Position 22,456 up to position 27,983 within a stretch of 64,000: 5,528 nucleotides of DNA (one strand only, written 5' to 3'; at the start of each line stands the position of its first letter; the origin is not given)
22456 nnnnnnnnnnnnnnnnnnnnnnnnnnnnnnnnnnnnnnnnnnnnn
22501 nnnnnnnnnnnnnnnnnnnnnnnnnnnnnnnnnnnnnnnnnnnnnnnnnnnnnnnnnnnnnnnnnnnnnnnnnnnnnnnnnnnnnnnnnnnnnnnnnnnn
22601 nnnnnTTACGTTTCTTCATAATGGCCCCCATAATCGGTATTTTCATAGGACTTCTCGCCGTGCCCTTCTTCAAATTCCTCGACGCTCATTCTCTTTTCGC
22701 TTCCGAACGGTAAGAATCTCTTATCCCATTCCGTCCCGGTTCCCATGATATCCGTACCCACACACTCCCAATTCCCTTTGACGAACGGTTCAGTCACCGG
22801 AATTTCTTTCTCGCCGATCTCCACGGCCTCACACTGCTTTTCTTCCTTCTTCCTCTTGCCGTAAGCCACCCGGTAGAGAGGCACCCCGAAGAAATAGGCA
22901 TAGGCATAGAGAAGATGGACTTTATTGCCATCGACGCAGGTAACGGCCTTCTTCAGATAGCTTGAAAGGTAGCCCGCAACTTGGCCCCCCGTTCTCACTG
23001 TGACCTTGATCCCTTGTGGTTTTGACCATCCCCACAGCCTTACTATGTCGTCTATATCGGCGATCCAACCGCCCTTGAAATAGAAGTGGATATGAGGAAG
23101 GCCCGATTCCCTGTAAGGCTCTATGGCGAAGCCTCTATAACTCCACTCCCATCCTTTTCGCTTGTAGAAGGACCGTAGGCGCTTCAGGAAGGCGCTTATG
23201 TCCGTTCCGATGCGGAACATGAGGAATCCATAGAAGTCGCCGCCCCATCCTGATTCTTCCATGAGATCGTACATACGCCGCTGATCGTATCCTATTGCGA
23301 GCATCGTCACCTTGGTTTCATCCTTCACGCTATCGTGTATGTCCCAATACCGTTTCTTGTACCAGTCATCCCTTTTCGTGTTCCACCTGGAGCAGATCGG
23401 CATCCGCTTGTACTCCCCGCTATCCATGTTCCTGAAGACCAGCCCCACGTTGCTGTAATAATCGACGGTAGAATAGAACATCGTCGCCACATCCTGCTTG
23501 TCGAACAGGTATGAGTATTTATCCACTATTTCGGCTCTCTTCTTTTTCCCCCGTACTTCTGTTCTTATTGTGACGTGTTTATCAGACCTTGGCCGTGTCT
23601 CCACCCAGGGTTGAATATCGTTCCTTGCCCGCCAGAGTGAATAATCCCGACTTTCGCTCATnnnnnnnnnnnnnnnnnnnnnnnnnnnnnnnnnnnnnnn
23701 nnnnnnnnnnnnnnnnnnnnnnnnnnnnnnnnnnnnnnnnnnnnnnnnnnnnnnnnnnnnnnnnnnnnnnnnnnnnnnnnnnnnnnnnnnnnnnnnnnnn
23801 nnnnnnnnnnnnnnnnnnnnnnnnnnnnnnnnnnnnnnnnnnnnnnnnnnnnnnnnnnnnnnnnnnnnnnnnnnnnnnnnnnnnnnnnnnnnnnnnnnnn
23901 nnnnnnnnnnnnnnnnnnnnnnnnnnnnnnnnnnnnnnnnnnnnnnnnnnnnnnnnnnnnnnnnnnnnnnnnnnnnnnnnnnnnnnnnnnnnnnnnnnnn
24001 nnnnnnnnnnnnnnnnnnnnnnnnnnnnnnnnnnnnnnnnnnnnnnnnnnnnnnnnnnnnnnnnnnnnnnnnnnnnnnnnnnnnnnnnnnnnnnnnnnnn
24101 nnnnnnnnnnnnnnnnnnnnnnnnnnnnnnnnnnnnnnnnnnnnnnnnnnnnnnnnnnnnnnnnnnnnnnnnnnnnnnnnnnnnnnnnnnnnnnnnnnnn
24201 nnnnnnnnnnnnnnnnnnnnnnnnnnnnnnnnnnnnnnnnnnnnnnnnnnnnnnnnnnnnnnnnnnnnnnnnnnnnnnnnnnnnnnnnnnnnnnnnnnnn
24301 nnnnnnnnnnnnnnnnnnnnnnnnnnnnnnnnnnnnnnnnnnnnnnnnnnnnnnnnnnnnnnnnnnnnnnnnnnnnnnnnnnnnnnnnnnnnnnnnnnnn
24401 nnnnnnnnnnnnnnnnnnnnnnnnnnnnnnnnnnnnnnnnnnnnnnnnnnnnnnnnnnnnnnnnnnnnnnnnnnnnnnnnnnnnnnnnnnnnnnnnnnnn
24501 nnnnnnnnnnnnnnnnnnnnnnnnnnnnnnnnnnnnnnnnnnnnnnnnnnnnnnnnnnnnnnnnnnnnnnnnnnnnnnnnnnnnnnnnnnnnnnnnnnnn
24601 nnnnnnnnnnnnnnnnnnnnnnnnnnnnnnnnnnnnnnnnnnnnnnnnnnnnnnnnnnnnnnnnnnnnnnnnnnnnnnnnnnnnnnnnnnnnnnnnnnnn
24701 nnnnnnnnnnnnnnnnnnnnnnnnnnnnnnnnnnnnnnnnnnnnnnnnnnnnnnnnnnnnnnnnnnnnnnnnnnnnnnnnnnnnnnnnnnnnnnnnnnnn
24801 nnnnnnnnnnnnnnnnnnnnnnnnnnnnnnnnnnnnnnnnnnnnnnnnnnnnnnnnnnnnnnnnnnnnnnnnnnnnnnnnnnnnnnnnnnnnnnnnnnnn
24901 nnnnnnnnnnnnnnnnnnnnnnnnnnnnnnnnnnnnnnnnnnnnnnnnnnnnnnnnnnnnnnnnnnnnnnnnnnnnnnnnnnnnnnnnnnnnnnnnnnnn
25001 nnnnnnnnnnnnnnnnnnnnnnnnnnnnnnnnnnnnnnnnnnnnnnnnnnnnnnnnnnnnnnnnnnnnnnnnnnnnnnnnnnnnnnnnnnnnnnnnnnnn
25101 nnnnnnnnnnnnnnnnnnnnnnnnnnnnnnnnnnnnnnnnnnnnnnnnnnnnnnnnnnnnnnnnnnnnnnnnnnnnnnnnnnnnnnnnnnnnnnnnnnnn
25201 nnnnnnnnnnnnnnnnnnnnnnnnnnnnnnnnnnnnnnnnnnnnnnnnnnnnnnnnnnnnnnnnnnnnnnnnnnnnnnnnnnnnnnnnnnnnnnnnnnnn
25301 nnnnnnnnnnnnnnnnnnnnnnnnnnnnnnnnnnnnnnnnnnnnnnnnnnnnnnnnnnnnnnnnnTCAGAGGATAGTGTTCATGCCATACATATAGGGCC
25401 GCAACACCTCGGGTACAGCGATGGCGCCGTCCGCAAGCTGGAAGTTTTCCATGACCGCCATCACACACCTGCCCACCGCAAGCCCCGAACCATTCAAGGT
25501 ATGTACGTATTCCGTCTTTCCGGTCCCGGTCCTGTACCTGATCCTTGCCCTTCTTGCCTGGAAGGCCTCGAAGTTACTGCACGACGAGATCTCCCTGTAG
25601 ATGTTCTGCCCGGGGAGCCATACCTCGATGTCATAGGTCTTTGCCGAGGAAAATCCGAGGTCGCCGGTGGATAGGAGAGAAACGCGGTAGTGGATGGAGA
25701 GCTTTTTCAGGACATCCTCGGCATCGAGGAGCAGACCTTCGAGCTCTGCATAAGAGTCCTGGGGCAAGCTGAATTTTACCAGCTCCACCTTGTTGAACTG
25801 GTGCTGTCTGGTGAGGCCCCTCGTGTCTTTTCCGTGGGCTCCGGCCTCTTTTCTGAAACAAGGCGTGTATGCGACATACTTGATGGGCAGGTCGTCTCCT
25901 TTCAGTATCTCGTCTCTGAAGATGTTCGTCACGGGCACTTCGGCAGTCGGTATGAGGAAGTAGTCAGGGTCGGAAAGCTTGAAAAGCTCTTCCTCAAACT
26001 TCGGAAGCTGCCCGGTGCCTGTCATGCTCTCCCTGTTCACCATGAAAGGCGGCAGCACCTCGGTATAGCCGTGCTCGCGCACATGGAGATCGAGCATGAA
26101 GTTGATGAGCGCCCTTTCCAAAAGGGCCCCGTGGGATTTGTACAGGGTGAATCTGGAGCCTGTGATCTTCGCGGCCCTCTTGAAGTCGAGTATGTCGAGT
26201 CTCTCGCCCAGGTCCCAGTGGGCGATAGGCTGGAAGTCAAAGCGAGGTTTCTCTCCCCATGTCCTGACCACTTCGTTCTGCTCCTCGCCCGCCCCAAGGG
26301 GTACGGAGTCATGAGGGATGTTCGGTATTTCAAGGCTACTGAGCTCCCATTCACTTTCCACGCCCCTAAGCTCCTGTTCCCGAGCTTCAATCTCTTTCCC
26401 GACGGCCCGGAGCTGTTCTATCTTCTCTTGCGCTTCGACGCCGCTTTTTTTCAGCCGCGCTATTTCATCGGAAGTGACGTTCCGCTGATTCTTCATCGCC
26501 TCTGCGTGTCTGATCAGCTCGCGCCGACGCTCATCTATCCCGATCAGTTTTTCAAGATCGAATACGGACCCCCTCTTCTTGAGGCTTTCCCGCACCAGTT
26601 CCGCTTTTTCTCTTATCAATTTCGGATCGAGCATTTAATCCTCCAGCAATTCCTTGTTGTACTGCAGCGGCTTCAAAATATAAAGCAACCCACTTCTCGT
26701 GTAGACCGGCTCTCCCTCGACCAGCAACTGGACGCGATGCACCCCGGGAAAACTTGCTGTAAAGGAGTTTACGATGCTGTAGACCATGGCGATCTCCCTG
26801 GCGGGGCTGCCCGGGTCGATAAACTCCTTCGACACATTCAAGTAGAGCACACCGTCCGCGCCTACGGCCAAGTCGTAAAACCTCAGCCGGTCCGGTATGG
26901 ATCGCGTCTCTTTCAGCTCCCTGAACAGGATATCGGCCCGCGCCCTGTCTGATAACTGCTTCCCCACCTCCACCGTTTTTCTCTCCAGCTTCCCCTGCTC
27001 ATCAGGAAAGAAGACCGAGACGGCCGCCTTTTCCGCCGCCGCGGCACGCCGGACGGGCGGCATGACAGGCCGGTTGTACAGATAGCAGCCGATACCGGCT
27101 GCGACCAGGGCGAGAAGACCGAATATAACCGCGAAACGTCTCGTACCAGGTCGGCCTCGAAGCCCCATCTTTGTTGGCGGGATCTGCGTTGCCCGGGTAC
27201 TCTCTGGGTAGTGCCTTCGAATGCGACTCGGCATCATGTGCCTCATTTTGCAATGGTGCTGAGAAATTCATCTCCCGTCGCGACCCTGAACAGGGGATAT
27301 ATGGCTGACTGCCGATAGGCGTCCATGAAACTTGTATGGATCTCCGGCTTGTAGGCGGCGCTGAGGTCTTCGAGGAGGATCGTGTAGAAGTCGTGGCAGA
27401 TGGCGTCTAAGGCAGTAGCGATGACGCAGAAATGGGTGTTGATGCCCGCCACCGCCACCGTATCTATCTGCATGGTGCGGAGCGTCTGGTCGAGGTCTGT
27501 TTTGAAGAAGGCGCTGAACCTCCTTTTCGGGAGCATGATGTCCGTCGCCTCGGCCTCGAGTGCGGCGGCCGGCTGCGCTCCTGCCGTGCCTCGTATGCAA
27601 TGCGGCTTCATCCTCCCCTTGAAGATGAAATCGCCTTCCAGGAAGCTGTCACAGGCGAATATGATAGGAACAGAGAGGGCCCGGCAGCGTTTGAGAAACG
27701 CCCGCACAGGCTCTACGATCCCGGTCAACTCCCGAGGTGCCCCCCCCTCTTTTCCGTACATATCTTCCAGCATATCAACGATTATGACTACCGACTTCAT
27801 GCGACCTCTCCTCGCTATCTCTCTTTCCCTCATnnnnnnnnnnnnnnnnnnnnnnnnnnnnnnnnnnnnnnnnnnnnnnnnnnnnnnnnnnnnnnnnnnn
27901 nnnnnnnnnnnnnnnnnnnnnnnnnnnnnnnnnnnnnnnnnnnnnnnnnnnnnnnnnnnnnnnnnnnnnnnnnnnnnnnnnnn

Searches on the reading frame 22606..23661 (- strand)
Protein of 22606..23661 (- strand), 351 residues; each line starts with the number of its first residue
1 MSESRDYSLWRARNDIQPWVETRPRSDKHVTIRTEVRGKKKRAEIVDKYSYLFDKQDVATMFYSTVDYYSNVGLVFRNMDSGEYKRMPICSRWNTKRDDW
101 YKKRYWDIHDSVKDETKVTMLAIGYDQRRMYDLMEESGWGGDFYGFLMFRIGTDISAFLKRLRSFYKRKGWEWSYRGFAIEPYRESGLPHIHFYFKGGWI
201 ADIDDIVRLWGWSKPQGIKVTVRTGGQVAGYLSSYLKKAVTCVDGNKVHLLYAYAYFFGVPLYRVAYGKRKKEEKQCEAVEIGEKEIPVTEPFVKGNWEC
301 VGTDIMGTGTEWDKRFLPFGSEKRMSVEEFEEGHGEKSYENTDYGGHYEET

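Call 50: search_protein_families(library=pfam, proteins=[window:22606-23661:-], max_evalue=0.001)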
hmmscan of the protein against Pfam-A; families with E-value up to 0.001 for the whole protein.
window:22606-23661:- (351 aa): 1 family
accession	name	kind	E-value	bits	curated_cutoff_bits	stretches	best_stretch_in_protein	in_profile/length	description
PF23343.2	REP_ORF2-G2P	-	5e-06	27.1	27.8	1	153-239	17-98/99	Replication-associated protein ORF2/G2P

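Call 51: search_protein_families(library=padloc, proteins=[window:22606-23661:-], max_evalue=0.001)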
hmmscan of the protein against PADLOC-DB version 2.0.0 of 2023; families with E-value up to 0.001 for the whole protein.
window:22606-23661:- (351 aa): 0 families

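Call 73: search_protein_families(library=phrogs, proteins=[window:22606-23661:-], max_evalue=0.001)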
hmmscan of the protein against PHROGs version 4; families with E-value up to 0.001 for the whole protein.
window:22606-23661:- (351 aa): 0 families

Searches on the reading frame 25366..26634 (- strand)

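Call 50: search_protein_families(library=pfam, proteins=[window:25366-26634:-], max_evalue=0.001)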
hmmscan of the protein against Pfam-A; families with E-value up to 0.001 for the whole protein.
window:25366-26634:- (422 aa): 2 families
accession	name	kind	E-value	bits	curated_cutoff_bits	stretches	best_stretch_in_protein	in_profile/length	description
PF00587.30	tRNA-synt_2b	-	5.6e-41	141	29.3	1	220-398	3-179/179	tRNA synthetase class II core domain (G, H, P, S and T)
PF02403.27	Seryl_tRNA_N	-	7.9e-26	90.9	28.2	1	1-107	1-108/108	Seryl-tRNA synthetase N-terminal domain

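Call 51: search_protein_families(library=padloc, proteins=[window:25366-26634:-], max_evalue=0.001)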
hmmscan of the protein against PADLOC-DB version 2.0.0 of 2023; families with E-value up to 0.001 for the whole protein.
window:25366-26634:- (422 aa): 0 families

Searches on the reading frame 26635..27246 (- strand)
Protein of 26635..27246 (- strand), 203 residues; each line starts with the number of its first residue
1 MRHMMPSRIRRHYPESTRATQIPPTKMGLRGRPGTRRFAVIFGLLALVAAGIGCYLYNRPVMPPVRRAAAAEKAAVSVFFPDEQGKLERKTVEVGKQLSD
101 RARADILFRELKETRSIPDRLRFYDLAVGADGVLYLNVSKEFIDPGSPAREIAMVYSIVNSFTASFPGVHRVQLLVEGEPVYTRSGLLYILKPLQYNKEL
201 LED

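Call 50: search_protein_families(library=pfam, proteins=[window:26635-27246:-], max_evalue=0.001)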
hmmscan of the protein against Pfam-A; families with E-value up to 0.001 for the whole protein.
window:26635-27246:- (203 aa): 1 family
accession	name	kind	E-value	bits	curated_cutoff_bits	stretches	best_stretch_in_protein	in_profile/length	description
PF10646.14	Germane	-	3.9e-15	56.9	23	1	78-181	2-116/117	Sporulation and spore germination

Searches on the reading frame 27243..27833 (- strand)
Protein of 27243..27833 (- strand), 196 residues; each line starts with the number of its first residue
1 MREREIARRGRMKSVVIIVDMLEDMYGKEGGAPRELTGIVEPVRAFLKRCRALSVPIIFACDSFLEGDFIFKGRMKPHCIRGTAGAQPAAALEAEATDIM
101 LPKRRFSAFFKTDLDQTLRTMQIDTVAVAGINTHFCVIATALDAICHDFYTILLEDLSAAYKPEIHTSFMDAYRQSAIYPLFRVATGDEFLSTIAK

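Call 50: search_protein_families(library=pfam, proteins=[window:27243-27833:-], max_evalue=0.001)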
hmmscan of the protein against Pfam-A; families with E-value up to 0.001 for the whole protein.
window:27243-27833:- (196 aa): 1 family
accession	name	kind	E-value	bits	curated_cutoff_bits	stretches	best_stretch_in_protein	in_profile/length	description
PF00857.26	Isochorismatase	-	2.4e-35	122.6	27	1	15-177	2-167/175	Isochorismatase domain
